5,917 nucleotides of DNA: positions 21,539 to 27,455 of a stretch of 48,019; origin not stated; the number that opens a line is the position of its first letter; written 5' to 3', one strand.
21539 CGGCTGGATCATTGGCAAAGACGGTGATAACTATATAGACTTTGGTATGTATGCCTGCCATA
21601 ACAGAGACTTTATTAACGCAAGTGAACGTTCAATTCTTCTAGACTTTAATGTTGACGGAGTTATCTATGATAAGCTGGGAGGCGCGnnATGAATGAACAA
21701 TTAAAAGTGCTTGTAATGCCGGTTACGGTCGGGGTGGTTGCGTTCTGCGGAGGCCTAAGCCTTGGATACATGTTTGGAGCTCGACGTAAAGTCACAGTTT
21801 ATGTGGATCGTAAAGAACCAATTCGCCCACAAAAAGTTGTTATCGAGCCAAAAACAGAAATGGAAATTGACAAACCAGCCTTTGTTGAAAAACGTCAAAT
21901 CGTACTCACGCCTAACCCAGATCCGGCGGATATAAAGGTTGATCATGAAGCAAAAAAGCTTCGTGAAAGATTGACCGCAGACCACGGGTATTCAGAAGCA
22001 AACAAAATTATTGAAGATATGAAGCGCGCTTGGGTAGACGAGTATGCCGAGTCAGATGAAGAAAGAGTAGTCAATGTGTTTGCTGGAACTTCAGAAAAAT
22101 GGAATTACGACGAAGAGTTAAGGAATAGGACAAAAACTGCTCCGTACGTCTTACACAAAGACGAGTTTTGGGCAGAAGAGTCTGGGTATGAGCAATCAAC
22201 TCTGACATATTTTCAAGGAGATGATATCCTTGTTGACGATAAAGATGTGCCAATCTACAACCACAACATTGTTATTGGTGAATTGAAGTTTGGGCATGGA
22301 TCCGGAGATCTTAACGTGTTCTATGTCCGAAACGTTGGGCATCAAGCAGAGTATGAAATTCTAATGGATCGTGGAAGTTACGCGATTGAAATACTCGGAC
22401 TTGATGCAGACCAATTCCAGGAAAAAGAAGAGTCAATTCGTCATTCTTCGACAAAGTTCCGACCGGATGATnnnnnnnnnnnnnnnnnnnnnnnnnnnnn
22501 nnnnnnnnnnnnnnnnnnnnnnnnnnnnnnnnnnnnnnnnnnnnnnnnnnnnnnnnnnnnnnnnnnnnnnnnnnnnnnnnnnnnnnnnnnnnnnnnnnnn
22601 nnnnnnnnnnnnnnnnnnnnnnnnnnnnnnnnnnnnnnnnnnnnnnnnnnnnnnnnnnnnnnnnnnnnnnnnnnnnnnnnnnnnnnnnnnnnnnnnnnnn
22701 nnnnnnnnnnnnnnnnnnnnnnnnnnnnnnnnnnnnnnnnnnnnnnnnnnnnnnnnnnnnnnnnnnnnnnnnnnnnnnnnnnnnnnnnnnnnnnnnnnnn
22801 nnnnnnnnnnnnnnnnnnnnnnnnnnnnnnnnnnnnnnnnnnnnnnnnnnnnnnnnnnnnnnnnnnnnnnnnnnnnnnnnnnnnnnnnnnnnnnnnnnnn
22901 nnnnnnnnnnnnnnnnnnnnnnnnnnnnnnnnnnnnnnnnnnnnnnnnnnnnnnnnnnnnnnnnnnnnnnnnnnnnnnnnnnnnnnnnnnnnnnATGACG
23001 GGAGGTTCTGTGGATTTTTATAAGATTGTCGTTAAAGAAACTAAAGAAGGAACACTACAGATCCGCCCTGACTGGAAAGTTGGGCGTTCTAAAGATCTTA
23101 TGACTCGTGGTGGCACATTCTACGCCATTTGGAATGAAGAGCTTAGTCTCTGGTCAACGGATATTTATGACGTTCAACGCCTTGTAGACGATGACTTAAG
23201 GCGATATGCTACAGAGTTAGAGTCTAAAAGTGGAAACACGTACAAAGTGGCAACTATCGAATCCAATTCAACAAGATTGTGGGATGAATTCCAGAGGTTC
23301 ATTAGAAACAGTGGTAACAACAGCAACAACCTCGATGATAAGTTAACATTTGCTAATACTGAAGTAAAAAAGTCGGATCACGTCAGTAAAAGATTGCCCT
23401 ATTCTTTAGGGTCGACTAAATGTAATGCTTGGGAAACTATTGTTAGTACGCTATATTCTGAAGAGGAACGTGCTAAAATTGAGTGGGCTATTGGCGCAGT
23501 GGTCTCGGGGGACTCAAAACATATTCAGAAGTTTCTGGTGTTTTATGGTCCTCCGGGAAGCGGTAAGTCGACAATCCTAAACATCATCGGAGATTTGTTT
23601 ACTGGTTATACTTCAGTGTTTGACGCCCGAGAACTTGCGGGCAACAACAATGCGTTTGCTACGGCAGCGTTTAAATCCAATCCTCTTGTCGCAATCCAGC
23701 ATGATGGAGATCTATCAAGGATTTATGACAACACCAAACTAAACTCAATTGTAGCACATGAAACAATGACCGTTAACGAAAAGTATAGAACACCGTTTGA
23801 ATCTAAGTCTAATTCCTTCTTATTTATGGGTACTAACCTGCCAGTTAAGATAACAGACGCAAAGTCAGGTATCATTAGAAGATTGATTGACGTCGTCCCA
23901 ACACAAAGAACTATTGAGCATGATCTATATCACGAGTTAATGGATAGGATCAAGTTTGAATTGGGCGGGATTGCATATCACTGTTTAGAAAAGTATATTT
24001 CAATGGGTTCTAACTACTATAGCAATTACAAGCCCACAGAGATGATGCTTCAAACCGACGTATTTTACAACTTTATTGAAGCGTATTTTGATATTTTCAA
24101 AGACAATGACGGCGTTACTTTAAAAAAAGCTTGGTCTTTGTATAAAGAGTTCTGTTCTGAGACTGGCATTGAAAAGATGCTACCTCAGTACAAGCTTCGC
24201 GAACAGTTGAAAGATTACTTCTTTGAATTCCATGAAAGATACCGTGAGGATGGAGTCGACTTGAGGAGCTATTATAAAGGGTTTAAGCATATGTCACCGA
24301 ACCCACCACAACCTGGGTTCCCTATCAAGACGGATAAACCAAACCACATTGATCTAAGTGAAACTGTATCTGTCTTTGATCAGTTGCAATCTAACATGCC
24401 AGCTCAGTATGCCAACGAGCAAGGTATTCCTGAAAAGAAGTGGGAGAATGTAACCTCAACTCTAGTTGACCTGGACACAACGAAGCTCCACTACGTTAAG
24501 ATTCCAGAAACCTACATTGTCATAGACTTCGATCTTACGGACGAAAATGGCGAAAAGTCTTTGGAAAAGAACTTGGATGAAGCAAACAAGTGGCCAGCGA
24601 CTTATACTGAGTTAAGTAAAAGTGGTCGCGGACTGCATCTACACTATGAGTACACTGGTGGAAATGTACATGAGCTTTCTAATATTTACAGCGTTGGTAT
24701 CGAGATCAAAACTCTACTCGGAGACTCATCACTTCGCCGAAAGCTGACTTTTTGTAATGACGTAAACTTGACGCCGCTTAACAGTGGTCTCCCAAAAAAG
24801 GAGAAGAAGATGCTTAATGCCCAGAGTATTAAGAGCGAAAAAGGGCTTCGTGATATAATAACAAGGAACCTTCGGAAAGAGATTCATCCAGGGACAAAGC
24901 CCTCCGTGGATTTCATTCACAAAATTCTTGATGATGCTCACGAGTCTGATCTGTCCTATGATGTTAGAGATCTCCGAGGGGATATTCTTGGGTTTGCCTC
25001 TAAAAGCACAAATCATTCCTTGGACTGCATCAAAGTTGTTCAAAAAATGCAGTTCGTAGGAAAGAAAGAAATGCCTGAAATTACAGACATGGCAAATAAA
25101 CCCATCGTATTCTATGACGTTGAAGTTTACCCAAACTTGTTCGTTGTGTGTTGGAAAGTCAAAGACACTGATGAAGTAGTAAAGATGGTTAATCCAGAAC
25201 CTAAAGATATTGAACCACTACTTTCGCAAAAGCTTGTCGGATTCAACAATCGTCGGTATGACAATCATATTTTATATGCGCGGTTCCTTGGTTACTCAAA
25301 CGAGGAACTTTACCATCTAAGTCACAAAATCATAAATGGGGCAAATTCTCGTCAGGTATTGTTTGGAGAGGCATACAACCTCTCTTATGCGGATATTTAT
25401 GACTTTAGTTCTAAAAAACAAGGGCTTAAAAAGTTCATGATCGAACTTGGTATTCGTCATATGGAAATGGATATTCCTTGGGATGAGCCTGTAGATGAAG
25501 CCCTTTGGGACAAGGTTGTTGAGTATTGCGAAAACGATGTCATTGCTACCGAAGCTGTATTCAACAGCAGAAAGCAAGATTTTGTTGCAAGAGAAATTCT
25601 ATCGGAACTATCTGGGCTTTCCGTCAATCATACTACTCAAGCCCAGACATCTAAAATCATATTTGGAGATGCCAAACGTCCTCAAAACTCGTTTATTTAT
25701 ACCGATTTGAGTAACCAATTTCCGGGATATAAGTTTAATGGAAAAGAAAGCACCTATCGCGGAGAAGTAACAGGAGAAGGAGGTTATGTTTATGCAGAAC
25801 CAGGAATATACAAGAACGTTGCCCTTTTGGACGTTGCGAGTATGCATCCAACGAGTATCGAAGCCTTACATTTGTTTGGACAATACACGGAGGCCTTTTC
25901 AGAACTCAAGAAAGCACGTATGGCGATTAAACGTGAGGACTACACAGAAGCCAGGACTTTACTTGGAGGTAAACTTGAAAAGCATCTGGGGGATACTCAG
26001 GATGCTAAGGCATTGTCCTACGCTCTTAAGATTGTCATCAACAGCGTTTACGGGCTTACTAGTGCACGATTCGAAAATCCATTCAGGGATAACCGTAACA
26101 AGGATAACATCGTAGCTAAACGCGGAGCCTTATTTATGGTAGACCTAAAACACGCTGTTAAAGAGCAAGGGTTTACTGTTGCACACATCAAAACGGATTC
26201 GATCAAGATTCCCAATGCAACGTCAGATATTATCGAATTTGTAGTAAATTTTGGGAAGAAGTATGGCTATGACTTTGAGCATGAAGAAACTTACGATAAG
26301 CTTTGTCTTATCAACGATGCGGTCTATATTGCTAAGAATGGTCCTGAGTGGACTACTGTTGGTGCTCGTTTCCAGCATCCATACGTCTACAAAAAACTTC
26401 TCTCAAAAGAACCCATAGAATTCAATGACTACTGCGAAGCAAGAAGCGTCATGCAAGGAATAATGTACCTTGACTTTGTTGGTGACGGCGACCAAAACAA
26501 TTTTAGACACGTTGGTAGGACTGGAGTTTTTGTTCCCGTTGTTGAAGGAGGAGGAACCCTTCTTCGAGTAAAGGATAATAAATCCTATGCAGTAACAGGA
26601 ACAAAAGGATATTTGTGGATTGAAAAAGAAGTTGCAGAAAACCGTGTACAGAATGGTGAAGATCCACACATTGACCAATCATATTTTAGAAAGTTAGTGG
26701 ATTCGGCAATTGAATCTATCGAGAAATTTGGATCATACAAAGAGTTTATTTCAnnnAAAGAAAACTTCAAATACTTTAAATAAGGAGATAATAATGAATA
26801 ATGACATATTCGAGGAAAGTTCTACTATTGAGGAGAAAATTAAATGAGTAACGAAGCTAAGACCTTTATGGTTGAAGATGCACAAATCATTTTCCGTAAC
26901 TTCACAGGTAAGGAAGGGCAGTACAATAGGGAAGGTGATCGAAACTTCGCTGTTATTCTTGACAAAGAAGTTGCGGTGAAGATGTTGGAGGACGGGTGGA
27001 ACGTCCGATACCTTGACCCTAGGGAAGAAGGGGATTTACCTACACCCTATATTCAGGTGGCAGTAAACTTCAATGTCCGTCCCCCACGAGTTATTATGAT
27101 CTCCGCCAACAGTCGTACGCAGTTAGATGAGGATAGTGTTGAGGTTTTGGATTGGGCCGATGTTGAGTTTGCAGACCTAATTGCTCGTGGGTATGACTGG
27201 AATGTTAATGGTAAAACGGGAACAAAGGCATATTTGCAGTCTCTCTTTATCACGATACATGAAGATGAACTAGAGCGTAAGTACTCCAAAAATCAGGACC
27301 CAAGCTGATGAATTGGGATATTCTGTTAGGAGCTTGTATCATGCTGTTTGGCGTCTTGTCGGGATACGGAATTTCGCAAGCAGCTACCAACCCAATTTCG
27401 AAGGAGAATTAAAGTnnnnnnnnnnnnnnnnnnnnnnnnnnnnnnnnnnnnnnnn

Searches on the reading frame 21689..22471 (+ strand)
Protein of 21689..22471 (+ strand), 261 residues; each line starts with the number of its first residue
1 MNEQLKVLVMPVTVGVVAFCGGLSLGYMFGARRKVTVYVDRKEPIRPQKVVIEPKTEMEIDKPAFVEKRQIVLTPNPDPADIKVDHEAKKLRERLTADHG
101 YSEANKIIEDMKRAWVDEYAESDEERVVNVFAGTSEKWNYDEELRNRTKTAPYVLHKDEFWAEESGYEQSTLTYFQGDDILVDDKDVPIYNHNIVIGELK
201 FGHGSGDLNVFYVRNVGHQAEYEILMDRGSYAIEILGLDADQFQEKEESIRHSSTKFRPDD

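Call 18: search_protein_families(library=phrogs, proteins=[window:21689-22471:+], max_evalue=0.001)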
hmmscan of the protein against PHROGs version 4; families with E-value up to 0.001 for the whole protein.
window:21689-22471:+ (261 aa): 1 family
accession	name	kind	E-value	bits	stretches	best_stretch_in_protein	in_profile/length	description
phrog_4695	-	unknown function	2e-24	87.9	1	94-240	82-229/233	-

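Call 72: search_protein_families(library=pfam, proteins=[window:21689-22471:+], max_evalue=0.01)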
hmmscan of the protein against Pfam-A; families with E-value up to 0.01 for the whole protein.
window:21689-22471:+ (261 aa): 0 families

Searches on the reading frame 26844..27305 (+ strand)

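Call 72: search_protein_families(library=pfam, proteins=[window:26844-27305:+], max_evalue=0.01)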
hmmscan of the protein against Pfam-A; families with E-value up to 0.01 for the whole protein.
window:26844-27305:+ (154 aa): 1 family
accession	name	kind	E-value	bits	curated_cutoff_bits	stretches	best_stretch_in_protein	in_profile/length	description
PF24083.1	Phage_ssDNA_bind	-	1.8e-61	207.3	27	1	5-149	9-158/193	Putative phage ssDNA-binding domain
